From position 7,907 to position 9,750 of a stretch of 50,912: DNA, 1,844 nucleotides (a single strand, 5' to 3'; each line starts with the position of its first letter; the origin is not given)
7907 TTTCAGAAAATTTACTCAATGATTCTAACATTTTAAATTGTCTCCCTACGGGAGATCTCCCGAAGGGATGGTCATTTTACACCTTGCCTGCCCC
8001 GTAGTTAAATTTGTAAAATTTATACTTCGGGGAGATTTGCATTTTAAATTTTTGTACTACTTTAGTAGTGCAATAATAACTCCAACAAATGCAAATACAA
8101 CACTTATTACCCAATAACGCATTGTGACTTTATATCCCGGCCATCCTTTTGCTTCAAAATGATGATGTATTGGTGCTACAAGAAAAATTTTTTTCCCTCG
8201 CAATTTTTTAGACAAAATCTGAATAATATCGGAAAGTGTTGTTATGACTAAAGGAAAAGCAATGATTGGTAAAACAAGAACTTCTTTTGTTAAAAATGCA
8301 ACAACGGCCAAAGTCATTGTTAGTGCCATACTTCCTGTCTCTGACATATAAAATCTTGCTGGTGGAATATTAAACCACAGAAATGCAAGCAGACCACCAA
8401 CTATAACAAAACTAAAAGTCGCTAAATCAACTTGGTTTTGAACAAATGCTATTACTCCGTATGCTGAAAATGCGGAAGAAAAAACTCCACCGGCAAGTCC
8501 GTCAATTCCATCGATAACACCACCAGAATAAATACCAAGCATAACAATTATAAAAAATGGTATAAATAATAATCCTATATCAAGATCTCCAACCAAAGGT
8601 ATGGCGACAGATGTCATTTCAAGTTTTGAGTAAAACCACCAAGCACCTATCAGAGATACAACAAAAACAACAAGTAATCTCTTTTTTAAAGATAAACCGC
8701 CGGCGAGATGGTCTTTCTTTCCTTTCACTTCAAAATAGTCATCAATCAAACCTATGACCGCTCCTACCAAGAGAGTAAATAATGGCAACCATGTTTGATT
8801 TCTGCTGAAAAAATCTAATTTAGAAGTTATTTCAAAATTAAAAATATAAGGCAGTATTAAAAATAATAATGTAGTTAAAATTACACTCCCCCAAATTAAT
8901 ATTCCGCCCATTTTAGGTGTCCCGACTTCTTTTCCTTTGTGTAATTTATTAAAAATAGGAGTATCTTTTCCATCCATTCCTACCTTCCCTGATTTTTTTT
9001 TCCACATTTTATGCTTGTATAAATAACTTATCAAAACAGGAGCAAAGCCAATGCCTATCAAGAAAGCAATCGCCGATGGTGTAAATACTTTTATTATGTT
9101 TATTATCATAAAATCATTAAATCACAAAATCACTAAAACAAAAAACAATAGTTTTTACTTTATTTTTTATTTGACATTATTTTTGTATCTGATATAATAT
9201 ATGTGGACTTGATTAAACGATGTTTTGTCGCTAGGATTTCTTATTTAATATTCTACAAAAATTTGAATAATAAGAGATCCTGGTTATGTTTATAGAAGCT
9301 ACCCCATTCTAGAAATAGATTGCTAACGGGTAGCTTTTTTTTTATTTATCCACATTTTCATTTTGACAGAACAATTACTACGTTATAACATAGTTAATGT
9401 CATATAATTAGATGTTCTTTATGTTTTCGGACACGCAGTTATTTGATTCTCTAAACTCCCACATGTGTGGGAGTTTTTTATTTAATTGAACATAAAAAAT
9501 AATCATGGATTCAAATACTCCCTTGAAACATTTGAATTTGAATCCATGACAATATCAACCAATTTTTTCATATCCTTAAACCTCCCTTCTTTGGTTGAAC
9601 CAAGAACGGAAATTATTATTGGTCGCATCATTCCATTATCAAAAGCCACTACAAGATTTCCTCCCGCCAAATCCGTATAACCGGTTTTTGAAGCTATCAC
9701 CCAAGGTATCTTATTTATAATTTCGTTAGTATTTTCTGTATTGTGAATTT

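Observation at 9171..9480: Two tandem promoter-to-terminator units without ORFs: candidate novel small RNAs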

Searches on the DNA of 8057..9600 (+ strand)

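Call 4: search_rna_families(source=window, start=9000, end=9600, threshold=evalue, max_evalue=10, show_alignments=3)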
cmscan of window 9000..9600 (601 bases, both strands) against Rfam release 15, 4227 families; matches with E-value up to 10: 17.
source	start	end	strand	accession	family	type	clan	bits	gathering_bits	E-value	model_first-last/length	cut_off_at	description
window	9435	9562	+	RF01579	RUF2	Gene; sRNA;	-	23.2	90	0.48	1-154/154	no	Plasmodium RNA of unknown function RUF2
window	9211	9343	+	RF01859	Phe_leader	Cis-reg; leader;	-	23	55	0.19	1-125/125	no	Phenylalanine leader peptide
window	9396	9482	+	RF01859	Phe_leader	Cis-reg; leader;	-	22.8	55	0.22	1-125/125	no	Phenylalanine leader peptide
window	9407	9489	+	RF02362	Yfr10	Gene; sRNA;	-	22.4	43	0.72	1-78/78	no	Cyanobacterial functional RNA 10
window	9379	9489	+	RF00121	MicC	Gene; sRNA;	-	19.7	90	2.3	1-123/123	no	MicC RNA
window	9266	9346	+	RF02064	STnc370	Gene; sRNA;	-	19.5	54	8.4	1-71/71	no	Enterobacterial sRNA STnc370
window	9408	9506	+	RF03794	MIR5298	Gene; miRNA;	-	19.2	70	2.8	1-80/80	no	MIR5298 microRNA precursor family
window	9405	9490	+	RF02430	SpF19_sRNA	Gene; sRNA;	-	18.7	60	1.5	1-99/99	no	Streptococcus sRNA SpF19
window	9414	9496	+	RF02579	tsr26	Gene; sRNA;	-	18.5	141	4.1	1-122/122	no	S. aureus tsr26 small RNA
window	9451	9569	-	RF02747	FtrA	Gene; sRNA;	-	17.9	134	6.7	1-111/111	no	Francisella sRNA A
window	9371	9440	+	RF02716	sno_ncR3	Gene; snRNA; snoRNA; CD-box;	-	17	88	0.76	1-75/75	no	Small nucleolar RNA ncR3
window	9398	9525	+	RF02148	MESTIT1_1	Gene; lncRNA;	-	17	50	7.5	1-144/144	no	MEST intronic transcript 1, antisense RNA conserved region 1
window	9437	9554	+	RF01568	DdR18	Gene; snRNA; snoRNA; HACA-box;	-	15.9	80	8.3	1-147/147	no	Dictyostelium snoRNA DdR18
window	9453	9477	+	RF02063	STnc350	Gene; sRNA;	-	15.2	60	5.6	36-60/68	no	Salmonella enterica sRNA STnc350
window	9284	9350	+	RF00638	MIR159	Gene; miRNA;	-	15.1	74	0.73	1-196/196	no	MIR159 microRNA precursor family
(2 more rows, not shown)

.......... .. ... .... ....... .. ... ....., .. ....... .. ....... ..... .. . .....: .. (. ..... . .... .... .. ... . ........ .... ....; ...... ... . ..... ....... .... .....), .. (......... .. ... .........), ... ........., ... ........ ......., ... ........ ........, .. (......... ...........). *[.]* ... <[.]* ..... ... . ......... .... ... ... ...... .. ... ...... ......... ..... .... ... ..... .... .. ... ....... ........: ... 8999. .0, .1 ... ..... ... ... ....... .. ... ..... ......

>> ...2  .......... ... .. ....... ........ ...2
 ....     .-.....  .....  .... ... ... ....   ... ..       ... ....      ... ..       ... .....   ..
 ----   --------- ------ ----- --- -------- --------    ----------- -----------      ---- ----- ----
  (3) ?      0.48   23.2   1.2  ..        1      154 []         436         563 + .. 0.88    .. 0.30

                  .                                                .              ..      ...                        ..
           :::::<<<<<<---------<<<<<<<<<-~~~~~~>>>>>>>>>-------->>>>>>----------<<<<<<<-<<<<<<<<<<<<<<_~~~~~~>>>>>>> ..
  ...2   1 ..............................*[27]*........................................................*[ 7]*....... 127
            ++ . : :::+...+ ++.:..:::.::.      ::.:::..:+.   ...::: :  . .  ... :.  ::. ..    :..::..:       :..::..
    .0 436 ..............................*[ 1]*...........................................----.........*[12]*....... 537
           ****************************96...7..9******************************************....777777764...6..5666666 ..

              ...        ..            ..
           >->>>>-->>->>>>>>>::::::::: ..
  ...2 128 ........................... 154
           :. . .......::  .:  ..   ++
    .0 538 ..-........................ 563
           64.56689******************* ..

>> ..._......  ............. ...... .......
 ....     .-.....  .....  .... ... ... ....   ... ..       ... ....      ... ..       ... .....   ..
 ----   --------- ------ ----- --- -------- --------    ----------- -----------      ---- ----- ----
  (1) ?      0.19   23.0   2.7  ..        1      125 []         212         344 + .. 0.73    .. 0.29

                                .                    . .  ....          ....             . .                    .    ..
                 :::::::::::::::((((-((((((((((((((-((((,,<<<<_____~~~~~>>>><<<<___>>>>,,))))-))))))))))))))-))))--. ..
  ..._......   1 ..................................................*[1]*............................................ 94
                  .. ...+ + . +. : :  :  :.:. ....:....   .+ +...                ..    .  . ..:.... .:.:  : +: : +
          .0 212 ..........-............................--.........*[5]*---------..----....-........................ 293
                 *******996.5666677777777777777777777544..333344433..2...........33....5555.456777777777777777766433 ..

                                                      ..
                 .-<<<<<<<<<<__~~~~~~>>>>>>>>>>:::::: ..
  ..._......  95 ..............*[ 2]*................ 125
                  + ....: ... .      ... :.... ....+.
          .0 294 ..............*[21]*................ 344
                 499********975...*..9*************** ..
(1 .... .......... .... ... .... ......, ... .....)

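Call 41: build_rna_model(alignment_id=A4, structure=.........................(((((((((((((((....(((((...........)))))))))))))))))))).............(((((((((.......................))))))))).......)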
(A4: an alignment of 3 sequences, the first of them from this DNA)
Model R1 built from alignment A4 (3 sequences, 141 columns); structure: as given.
model positions 138; base pairs 29; branch points 1; effective number of sequences 0.94; information 0.59 bits per position. Calibrated on 0.2 Mb of random sequence (short: E-values are rough).
structure used (alignment columns):
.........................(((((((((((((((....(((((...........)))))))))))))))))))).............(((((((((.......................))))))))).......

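Call 42: search_with_rna_model(model_id=R1, sources=[window, L001, L002, L003, L004, L005, L006, L007, L008, L009, L010, L011, L012, L013, L014, L015, L016, L017, L018, L019, L020, L021, L022, L023, L024, L025, L026, L027, L028, L029, L030, L031, L032, L033, L034, L035, L036, L037, L038, L039, L040, L041, L042, L043, L044, L045, L046, L047, L048, L049, L050, L051, L052, L053, L054, L055, L056, L057, L058, L059, L060, L061, L062, L063, L064, L065, L066, L067, L068, L069, L070, L071, L072, L073, L074, L075, L076, L077, L078, L079, L080, L085, L086, L090, L093, L097, L099, L100], max_evalue=10, make_alignment=true, show_alignments=5)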
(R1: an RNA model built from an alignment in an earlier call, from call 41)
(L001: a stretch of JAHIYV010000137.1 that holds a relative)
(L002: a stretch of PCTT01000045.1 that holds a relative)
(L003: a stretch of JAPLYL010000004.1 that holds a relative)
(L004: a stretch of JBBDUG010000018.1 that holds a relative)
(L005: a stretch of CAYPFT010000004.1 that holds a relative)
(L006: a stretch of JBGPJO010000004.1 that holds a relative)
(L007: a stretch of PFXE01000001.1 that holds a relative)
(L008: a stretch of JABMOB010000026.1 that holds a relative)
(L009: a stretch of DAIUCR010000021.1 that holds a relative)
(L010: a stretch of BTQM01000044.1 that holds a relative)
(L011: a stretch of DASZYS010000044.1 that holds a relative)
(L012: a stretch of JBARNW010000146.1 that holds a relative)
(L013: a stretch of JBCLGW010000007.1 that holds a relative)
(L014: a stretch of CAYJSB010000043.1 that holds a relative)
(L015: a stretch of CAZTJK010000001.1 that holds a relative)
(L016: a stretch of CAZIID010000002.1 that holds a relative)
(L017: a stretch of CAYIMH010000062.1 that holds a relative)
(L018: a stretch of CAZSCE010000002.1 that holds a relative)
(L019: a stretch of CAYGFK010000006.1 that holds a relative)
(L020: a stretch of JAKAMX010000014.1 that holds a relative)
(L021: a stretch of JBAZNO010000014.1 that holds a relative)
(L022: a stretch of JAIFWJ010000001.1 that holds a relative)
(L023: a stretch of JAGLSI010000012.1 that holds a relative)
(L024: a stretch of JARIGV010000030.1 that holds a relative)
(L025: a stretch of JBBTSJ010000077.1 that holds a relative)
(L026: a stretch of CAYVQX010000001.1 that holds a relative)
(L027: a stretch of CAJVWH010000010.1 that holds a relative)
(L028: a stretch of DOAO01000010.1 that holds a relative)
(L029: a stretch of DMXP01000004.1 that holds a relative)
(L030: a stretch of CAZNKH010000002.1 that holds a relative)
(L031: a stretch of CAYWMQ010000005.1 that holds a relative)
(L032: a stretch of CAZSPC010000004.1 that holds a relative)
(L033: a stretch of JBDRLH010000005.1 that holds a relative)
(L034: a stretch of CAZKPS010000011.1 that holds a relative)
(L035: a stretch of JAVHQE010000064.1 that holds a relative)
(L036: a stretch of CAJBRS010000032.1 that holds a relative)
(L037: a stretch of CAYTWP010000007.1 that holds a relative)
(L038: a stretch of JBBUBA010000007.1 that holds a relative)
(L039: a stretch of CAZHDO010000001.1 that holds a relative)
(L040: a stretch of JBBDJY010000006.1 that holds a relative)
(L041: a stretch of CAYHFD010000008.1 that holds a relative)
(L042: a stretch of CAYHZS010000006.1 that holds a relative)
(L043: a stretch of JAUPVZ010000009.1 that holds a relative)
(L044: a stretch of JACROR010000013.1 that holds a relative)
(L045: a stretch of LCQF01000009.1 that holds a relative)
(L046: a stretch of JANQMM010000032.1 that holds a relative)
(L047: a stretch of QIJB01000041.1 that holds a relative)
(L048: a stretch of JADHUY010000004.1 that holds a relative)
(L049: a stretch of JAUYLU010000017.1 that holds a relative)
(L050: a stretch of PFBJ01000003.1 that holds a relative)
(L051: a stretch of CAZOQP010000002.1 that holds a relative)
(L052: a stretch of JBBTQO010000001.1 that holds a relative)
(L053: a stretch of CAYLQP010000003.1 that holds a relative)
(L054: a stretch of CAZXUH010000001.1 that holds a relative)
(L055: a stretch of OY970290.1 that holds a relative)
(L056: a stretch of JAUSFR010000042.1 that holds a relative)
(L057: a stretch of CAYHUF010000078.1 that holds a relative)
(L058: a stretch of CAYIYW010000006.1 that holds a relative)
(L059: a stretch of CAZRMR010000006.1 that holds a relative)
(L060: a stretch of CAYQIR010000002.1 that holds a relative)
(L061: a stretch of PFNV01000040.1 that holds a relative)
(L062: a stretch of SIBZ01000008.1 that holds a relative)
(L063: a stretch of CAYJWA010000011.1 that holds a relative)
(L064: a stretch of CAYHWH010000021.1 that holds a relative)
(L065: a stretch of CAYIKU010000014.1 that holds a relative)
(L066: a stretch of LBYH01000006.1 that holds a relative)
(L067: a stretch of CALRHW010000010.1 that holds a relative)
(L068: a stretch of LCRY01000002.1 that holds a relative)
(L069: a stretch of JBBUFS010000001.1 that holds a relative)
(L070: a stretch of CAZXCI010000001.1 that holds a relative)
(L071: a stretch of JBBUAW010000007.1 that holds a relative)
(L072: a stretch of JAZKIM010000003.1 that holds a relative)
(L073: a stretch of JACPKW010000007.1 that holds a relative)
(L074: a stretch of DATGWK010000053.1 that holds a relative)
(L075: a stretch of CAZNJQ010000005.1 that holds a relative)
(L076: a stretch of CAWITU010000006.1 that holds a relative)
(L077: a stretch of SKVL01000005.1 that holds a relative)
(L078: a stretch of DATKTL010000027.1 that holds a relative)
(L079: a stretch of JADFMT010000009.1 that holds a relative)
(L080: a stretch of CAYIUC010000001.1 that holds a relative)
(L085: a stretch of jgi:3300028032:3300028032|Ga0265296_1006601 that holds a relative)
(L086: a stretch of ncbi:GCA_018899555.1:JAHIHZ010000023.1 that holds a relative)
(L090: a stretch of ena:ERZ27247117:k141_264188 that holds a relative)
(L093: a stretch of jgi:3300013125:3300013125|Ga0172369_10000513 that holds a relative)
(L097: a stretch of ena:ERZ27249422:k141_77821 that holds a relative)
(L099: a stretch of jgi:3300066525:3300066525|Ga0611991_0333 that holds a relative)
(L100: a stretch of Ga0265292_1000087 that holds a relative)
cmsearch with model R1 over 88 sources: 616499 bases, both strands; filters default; matches with E-value up to 10: 20.
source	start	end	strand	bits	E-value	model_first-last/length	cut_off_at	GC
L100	6518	6655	-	176.8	6.3e-33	1-138/138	no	0.33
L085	2750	2886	-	173.8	2.5e-32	1-138/138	no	0.31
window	9205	9341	+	164.9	1.6e-30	1-138/138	no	0.31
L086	2722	2848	-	45.9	2.4e-06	1-138/138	no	0.35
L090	2723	2849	-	45.9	2.4e-06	1-138/138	no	0.35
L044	4280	4396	+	22.6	0.13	1-138/138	no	0.33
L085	2697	2800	+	20.3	0.39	1-138/138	no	0.32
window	9291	9402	-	19.5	0.57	1-138/138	no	0.29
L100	6471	6568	+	18.7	0.82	1-138/138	no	0.32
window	37988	38103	+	16.8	2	1-138/138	no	0.28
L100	10487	10593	+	16.7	2.1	1-138/138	no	0.34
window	16942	17057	+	16.6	2.2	1-138/138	no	0.4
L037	2914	2958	+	16.2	2.6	30-74/138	no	0.4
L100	3252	3354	-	15.4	3.8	1-138/138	no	0.35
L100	3669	3800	-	15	4.6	1-138/138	no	0.32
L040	484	647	+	14.4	6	1-138/138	no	0.41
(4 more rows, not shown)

Alignment A5: 20 matches aligned to the model, 222 columns, each read 5' to 3' on its own strand. Consensus structure (alignment columns), stored with it:
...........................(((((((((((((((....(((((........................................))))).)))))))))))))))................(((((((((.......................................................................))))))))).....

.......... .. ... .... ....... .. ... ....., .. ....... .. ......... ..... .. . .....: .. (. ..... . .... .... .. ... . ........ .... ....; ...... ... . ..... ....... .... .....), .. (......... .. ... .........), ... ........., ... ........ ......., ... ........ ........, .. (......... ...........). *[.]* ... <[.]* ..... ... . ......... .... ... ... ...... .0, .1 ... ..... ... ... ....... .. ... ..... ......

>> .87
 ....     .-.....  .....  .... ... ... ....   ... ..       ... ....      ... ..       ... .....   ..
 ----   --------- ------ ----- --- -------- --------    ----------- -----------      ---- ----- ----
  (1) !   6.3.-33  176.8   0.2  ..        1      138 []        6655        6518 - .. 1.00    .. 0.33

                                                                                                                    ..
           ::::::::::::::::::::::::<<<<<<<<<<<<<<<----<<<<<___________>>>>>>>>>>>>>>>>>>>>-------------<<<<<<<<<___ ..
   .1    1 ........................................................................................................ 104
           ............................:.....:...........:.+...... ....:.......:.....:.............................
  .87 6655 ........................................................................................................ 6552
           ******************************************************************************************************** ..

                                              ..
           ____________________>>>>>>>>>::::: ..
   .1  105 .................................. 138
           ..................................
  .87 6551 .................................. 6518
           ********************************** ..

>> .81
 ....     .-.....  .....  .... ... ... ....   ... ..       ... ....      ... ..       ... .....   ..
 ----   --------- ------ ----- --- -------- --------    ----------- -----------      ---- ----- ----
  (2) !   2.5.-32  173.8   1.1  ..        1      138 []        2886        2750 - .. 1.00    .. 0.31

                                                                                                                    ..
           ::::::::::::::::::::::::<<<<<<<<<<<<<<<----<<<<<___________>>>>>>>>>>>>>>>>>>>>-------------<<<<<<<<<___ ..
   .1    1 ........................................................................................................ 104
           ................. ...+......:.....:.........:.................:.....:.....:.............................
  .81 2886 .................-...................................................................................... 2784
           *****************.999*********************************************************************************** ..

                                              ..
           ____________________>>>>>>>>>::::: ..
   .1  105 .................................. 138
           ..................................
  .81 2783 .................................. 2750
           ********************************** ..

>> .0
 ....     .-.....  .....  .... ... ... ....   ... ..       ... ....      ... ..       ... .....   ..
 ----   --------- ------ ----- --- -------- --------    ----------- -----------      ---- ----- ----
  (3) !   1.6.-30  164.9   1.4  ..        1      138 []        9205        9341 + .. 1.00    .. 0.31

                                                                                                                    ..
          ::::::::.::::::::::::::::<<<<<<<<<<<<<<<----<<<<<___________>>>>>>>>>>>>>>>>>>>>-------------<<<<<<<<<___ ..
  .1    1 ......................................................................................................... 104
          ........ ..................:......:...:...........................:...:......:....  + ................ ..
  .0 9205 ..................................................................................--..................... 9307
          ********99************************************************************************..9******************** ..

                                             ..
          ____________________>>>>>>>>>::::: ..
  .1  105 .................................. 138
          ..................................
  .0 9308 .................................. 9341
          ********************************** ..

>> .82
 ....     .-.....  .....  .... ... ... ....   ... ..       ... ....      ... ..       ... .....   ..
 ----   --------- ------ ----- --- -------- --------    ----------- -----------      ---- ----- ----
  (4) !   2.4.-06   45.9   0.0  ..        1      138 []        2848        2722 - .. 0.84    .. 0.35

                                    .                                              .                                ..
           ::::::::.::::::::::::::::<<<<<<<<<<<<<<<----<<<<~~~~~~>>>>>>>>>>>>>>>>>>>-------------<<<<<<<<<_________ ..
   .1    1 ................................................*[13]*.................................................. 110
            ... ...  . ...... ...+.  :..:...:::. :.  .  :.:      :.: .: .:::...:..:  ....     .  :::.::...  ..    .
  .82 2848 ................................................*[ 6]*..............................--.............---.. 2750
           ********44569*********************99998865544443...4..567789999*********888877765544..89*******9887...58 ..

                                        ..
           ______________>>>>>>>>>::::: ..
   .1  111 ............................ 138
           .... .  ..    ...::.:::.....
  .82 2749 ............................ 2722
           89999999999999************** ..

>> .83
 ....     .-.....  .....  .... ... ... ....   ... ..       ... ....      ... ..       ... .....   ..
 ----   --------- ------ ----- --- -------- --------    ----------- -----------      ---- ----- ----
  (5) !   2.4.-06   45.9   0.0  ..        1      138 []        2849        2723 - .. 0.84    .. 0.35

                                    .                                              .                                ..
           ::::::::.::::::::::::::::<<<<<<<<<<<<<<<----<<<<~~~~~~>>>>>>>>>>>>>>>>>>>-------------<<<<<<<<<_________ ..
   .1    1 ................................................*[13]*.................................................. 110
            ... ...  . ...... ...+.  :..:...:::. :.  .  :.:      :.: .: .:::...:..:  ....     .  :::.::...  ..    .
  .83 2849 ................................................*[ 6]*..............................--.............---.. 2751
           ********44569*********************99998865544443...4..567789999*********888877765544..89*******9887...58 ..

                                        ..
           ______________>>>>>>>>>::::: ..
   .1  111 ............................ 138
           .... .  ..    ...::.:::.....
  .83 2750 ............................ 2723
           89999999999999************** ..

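Call 43: search_with_rna_model(model_id=R1, sources=[window, L085, L086, L100], max_evalue=0.0001, make_alignment=true)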
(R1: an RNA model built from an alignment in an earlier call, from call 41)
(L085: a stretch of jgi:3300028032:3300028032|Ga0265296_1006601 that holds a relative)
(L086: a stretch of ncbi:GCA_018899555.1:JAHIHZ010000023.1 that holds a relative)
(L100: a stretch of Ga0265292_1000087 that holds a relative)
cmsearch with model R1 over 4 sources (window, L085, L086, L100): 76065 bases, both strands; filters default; matches with E-value up to 0.0001: 4.
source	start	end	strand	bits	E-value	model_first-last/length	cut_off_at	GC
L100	6518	6655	-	176.8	7.7e-34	1-138/138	no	0.33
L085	2750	2886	-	173.8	3e-33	1-138/138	no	0.31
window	9205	9341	+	164.9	2e-31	1-138/138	no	0.31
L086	2722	2848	-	45.9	2.9e-07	1-138/138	no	0.35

Alignment A6: 4 matches aligned to the model, 145 columns, each read 5' to 3' on its own strand. Consensus structure (alignment columns), stored with it:
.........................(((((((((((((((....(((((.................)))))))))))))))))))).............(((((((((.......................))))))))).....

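Call 47: search_rna_families(sources=[L085, L086, L100], threshold=gathering)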
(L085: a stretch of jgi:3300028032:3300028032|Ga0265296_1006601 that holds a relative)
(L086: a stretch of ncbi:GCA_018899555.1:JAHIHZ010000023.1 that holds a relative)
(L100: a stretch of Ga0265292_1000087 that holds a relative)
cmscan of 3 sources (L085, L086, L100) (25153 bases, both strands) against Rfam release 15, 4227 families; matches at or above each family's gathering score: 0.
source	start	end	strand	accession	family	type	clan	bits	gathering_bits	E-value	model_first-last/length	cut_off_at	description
